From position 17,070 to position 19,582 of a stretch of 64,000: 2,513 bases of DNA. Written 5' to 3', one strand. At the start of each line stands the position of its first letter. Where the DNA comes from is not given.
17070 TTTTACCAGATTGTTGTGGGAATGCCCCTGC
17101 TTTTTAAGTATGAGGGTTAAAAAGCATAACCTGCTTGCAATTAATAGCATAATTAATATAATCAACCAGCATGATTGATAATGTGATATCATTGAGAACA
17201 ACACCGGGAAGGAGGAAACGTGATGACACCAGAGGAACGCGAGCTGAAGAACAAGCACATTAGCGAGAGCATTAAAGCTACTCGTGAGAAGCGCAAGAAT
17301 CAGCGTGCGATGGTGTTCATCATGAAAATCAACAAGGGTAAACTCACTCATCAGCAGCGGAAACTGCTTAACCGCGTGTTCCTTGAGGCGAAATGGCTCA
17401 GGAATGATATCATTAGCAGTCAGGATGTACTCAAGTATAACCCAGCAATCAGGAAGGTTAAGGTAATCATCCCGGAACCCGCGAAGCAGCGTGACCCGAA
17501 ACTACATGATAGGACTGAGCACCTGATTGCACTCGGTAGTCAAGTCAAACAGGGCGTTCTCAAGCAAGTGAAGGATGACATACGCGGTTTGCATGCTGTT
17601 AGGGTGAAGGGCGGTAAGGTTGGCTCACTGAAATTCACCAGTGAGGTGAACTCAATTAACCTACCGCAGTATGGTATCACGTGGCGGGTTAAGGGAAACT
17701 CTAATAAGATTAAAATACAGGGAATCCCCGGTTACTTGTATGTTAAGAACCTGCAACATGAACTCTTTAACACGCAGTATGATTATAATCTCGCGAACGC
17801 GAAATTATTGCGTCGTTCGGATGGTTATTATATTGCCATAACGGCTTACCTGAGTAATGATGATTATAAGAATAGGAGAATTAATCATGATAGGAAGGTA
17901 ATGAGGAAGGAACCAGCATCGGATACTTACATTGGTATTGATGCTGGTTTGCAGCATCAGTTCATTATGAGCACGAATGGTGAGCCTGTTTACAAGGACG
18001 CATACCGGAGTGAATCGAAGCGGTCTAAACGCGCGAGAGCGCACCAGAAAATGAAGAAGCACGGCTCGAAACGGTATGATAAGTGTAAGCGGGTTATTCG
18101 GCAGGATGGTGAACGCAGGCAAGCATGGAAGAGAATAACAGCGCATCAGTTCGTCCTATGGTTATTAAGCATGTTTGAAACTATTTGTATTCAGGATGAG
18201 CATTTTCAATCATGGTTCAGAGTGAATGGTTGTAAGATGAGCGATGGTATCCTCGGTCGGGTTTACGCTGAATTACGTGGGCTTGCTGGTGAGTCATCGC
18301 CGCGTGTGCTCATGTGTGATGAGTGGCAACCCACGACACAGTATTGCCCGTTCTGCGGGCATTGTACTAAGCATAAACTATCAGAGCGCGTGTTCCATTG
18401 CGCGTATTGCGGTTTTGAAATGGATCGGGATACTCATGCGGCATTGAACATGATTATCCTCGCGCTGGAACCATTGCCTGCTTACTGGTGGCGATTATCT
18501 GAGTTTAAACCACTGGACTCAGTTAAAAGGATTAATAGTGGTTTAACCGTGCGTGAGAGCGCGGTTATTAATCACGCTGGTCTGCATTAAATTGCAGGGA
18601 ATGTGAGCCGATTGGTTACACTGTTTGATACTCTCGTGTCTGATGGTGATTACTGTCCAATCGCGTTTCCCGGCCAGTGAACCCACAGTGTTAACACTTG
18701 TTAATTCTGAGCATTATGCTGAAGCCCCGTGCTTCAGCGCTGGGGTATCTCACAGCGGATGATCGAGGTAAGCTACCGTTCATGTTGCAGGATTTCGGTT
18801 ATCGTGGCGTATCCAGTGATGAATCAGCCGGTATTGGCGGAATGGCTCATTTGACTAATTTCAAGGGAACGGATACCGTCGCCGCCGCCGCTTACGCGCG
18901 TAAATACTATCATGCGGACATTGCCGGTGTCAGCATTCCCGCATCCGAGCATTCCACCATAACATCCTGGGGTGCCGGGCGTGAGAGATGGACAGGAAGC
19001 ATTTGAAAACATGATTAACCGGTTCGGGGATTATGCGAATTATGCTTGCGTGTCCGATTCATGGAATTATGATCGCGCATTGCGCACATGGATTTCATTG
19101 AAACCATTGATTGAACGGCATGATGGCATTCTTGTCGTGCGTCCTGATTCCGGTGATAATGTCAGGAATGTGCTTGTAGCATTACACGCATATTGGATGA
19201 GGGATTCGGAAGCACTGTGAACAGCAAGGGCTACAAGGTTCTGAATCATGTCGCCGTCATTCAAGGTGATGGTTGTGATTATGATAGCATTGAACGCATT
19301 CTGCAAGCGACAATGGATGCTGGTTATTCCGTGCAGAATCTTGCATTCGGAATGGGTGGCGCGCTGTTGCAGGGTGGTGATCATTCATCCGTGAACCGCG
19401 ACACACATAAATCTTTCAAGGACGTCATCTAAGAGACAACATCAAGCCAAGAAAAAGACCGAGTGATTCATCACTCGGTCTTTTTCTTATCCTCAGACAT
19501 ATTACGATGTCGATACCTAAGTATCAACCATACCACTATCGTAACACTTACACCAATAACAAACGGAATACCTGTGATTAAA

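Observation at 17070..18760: An orphan TnpB insertion has pseudogenised nadV and supplies a candidate omega-RNA for a defined target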

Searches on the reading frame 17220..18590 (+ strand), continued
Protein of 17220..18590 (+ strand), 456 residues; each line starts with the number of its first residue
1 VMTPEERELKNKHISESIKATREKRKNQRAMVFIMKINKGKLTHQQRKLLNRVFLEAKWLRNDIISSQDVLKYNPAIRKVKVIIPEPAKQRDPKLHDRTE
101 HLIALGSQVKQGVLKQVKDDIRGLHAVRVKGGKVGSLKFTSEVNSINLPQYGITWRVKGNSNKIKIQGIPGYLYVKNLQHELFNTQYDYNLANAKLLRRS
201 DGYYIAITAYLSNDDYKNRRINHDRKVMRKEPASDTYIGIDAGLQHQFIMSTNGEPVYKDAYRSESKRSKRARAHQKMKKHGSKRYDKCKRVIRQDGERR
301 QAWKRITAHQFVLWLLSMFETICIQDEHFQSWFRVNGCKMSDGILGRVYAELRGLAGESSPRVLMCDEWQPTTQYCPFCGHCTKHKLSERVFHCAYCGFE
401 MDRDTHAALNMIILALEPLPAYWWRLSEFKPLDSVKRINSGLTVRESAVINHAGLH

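Call 59: search_solved_structures(query=A6, max_evalue=0.001, show_alignments=1)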
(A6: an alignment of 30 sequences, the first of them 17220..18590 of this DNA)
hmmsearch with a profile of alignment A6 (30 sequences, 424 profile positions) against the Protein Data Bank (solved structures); distinct sequences matched with E-value up to 0.001: 17.
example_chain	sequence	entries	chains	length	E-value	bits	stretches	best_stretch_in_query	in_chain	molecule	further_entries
9yyg_A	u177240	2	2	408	2.7e-34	121.9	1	42-379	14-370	AI-designed RNA-guided nuclease | AI-generated RNA-guided nuclease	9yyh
8bf8_A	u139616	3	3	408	2.8e-29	105.4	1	42-379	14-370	RNA-guided DNA endonuclease TnpB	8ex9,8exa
8h1j_A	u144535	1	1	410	2.8e-29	105.3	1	42-379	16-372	RNA-guided DNA endonuclease TnpB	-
8iaz_A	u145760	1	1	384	7e-26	94.2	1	173-377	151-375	Transposase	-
9j09_A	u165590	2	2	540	5e-23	84.8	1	204-382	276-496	Transposase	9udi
9jfq_A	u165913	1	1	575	1.3e-18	70.2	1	254-387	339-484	LaTranC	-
9jfo_A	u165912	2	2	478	7.3e-18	67.7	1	254-383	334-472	LaTranC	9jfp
9b0l_P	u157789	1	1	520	3.2e-17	65.6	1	206-384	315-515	TnpB-like protein L79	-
23vu_A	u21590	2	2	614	9.4e-10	41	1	336-385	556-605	UnCas12m4a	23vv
8j12_A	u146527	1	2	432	8.5e-09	37.9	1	188-379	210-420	Transposase IS605 OrfB C-terminal domain-containing protein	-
8j3r_A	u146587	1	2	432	1.1e-08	37.5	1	174-379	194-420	Transposase IS605 OrfB C-terminal domain-containing protein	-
8j1j_A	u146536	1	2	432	2.1e-08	36.6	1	204-379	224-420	Transposase IS605 OrfB C-terminal domain-containing protein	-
9nzq_A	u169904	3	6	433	3.3e-08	35.9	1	174-380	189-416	Cas12f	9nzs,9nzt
7wju_A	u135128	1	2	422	6.5e-08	35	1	236-379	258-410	OrfB_Zn_ribbon domain-containing protein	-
8dzj_A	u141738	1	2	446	7.2e-08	34.8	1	236-379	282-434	OrfB_Zn_ribbon domain-containing protein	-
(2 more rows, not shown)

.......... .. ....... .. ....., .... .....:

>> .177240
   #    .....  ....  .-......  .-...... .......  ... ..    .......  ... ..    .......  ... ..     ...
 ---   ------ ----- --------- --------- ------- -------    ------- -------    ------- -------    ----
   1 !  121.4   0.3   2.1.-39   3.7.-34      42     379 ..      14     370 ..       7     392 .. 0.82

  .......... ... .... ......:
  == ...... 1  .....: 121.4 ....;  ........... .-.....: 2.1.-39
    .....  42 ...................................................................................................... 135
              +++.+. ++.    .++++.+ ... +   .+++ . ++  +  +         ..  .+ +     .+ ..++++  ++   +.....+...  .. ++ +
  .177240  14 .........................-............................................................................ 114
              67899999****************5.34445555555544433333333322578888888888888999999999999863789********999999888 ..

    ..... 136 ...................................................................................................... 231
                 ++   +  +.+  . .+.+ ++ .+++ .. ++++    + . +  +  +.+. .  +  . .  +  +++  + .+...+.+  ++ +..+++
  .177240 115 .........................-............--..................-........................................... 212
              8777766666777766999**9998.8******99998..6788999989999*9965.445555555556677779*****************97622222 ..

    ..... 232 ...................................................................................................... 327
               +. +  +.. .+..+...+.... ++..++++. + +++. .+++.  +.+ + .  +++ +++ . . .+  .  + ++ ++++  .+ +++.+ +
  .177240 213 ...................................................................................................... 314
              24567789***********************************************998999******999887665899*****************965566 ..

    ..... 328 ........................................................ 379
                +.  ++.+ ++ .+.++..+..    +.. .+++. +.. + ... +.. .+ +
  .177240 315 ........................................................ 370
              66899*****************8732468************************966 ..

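Call 68: find_encoding_contigs(protein=P0244, flank=5000, max_places=3)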
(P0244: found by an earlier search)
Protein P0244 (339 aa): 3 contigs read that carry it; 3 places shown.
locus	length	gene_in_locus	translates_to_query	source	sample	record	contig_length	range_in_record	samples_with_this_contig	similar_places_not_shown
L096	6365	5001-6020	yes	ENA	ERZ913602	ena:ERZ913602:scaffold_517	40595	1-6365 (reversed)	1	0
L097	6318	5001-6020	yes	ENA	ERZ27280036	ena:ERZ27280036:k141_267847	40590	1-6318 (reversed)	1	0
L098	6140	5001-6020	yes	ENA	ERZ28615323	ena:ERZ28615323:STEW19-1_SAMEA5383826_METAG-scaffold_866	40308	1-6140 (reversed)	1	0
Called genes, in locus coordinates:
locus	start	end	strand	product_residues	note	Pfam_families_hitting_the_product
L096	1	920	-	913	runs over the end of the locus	PF17191:RecG_wedge, PF19833:RecG_dom3_C (faint), PF04851:ResIII (weak), PF00270:DEAD, PF00271:Helicase_C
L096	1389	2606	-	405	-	PF02517:Rce1-like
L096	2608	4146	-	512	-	PF03090:Replicase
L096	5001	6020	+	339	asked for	PF18127:NAMPT_N, PF04095:NAPRTase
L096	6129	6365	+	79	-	?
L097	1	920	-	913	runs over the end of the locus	PF17191:RecG_wedge, PF19833:RecG_dom3_C (faint), PF04851:ResIII (weak), PF00270:DEAD, PF00271:Helicase_C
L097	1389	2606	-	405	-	PF02517:Rce1-like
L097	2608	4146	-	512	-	PF03090:Replicase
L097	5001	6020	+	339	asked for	PF18127:NAMPT_N, PF04095:NAPRTase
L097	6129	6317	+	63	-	?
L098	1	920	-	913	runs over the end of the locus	PF17191:RecG_wedge, PF19833:RecG_dom3_C (faint), PF04851:ResIII (weak), PF00270:DEAD, PF00271:Helicase_C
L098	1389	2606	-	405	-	PF02517:Rce1-like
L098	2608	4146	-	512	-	PF03090:Replicase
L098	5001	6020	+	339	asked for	PF18127:NAMPT_N, PF04095:NAPRTase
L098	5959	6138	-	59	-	?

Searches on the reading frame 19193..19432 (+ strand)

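Call 3: search_protein_families(library=pfam, proteins=[window:19193-19432:+], max_evalue=0.01)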
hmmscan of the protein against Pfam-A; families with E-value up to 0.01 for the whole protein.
window:19193-19432:+ (79 aa): 1 family
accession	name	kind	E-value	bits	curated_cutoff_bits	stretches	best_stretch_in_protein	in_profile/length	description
PF04095.22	NAPRTase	-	1.2e-11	45.3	20.8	1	3-64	130-184/239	Nicotinate phosphoribosyltransferase (NAPRTase) family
